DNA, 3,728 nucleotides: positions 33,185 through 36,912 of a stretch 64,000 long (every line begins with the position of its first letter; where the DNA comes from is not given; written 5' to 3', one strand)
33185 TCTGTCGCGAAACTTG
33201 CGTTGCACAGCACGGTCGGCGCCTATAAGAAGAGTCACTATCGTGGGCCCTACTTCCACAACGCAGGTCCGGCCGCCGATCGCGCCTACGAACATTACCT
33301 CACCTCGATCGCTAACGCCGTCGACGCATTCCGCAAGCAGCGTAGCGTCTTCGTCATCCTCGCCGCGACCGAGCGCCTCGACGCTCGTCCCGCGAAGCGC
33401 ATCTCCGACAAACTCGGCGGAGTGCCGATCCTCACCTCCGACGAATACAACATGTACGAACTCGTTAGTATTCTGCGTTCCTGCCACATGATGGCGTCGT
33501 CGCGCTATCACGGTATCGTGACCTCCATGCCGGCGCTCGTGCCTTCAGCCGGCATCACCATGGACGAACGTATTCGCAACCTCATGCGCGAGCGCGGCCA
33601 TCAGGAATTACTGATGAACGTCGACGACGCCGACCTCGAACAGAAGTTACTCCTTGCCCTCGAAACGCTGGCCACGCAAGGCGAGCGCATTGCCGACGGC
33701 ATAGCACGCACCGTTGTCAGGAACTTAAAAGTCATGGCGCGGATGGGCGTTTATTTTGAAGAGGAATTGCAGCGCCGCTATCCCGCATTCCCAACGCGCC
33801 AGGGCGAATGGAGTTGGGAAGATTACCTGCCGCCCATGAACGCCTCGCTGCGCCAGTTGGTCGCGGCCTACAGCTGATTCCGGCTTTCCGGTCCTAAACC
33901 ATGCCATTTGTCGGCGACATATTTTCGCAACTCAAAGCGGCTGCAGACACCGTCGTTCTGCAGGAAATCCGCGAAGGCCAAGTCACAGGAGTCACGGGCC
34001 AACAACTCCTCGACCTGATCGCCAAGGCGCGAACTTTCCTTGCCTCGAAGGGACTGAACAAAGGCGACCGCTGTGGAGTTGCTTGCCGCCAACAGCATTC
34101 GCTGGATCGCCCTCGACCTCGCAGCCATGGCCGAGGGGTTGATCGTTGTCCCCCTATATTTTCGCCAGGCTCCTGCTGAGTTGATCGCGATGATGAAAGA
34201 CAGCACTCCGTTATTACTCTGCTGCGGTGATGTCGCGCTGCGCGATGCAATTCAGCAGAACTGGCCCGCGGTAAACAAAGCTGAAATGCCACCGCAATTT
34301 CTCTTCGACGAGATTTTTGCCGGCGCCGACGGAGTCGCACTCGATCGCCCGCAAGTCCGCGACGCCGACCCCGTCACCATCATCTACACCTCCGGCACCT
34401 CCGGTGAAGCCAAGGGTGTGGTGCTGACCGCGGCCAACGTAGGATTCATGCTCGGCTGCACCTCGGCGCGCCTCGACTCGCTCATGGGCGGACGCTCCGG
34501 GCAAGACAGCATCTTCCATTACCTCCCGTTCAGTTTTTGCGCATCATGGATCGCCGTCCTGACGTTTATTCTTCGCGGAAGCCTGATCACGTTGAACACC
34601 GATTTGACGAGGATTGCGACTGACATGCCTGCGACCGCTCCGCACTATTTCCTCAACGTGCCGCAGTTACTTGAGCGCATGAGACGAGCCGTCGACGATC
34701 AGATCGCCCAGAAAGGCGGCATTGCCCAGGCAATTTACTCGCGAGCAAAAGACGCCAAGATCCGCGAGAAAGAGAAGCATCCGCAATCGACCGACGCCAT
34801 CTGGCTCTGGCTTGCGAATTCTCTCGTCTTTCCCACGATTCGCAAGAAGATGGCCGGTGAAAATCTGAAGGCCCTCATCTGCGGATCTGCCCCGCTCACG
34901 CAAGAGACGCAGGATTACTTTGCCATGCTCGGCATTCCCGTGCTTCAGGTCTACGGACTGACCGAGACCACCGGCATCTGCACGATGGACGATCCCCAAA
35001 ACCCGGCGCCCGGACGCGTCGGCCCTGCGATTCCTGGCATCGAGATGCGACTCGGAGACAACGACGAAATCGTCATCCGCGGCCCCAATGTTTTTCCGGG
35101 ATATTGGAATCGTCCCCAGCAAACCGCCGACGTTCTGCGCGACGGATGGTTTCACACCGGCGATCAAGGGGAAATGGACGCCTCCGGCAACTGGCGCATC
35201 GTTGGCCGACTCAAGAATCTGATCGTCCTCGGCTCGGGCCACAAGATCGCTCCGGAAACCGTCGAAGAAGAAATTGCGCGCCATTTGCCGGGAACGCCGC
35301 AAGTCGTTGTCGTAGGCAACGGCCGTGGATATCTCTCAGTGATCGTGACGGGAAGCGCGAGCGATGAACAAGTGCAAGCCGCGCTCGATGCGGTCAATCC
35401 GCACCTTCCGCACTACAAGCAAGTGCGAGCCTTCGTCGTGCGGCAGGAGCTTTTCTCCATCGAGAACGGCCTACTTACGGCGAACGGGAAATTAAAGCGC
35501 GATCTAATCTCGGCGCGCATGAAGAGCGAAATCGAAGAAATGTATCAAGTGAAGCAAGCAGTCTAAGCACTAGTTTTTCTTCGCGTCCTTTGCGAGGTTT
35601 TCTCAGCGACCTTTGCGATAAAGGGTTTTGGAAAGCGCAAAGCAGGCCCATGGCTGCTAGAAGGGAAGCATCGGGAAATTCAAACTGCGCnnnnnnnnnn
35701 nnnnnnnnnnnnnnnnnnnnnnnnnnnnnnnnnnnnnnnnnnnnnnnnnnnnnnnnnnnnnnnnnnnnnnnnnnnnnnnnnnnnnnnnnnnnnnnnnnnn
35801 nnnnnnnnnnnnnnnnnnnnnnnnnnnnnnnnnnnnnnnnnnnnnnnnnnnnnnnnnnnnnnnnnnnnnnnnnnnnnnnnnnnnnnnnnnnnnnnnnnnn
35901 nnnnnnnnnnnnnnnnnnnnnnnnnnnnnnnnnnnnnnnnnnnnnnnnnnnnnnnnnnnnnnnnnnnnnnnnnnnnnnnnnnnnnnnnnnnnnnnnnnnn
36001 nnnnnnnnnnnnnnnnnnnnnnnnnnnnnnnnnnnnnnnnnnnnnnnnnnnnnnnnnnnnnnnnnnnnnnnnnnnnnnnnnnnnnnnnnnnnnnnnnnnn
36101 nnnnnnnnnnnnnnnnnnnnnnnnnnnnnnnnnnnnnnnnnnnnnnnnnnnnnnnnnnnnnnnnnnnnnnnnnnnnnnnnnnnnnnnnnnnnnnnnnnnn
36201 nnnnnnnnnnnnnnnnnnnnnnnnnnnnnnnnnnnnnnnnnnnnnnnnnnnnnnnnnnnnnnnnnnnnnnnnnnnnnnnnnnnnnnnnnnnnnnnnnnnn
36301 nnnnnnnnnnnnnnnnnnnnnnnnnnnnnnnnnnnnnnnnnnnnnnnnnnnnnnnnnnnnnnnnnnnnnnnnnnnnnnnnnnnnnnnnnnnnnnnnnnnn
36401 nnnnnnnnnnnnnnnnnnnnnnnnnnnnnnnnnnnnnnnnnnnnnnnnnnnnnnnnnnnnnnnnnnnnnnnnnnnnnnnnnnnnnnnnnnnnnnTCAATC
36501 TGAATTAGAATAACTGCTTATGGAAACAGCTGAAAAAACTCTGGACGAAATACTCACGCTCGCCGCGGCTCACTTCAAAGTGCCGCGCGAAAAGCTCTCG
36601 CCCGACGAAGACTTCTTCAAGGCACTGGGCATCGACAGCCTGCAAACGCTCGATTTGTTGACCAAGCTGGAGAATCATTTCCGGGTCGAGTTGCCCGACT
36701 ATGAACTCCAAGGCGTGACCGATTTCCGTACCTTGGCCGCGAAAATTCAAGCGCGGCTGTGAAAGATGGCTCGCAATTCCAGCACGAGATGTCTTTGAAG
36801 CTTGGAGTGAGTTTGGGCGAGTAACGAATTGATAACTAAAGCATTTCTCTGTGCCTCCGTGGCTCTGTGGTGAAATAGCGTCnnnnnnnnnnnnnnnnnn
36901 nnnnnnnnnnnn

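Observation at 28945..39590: Co-directional fatty-acyl activation/reduction cluster with two reductases, two ligases, a free ACP, a crotonase, a pyruvyl-transferase-like protein and a lipid kinase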

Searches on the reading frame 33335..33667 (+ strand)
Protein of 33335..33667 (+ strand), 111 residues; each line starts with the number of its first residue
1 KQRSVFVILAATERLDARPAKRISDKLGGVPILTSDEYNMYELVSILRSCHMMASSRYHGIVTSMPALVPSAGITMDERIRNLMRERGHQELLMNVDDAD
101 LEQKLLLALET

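Call 69: search_solved_structures(query=window:33335-33667:+, max_evalue=10, show_alignments=3)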
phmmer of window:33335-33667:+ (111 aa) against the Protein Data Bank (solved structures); distinct sequences matched with E-value up to 10: 0.

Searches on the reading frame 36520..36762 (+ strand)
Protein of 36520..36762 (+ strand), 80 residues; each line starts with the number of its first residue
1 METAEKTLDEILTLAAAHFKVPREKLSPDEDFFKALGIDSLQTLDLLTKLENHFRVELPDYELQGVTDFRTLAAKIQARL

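Call 3: search_protein_families(library=pfam, proteins=[window:36520-36762:+], max_evalue=0.001)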
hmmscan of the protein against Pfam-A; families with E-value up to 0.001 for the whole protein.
window:36520-36762:+ (80 aa): 1 family
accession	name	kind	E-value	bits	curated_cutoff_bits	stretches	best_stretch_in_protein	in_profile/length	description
PF00550.31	PP-binding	-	6.4e-12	46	20.8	1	10-74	2-65/67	Phosphopantetheine attachment site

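Call 5: search_protein_families(library=ncbifam, proteins=[window:36520-36762:+], max_evalue=0.001)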
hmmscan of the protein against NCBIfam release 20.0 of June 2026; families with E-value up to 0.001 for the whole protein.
window:36520-36762:+ (80 aa): 14 families
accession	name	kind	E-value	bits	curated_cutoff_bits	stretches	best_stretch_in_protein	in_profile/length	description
TIGR00517.1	acyl_carrier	equivalog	2.2e-10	40.2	70.45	1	6-66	3-63/77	acyl carrier protein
NF002148.0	PRK00982.1-2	subfamily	3.4e-10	39.6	71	1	5-73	3-71/79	acyl carrier protein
NF005480.0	PRK07081.1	equivalog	5.1e-08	32.7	72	1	6-64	3-59/83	acyl carrier protein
NF002149.0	PRK00982.1-3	equivalog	7.8e-08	32.2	106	1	16-68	13-65/78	acyl carrier protein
NF002151.0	PRK00982.1-5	equivalog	1.3e-07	31.6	92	1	11-64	8-61/78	acyl carrier protein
NF058660.1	cispen_ACP_AmcB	equivalog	4.9e-07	29.8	80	1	5-73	3-69/80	cispentacin biosynthesis acyl carrier protein AmcB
NF002150.0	PRK00982.1-4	subfamily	6.4e-07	29.5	66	1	6-67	5-69/80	acyl carrier protein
NF005079.0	PRK06508.1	equivalog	2.5e-06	27.8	83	1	6-59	3-56/93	acyl carrier protein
NF002147.0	PRK00982.1-1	equivalog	2.5e-06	27.2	84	1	4-67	5-68/83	acyl carrier protein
NF003757.0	PRK05350.1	equivalog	4.1e-05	23.6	65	1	1-53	1-53/83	acyl carrier protein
NF040636.1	AcpM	exception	8.2e-05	22.5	146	1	24-68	23-67/93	meromycolate extension acyl carrier protein AcpM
NF003464.0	PRK05087.1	equivalog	0.00013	21.9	68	1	25-63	21-59/78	D-alanine--poly(phosphoribitol) ligase subunit DltC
NF009104.0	PRK12449.1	equivalog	0.00023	21.1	70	1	4-74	3-73/80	acyl carrier protein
NF005798.0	PRK07639.1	equivalog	0.00082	19.7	100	1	5-74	4-73/91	petrobactin biosynthesis protein AsbD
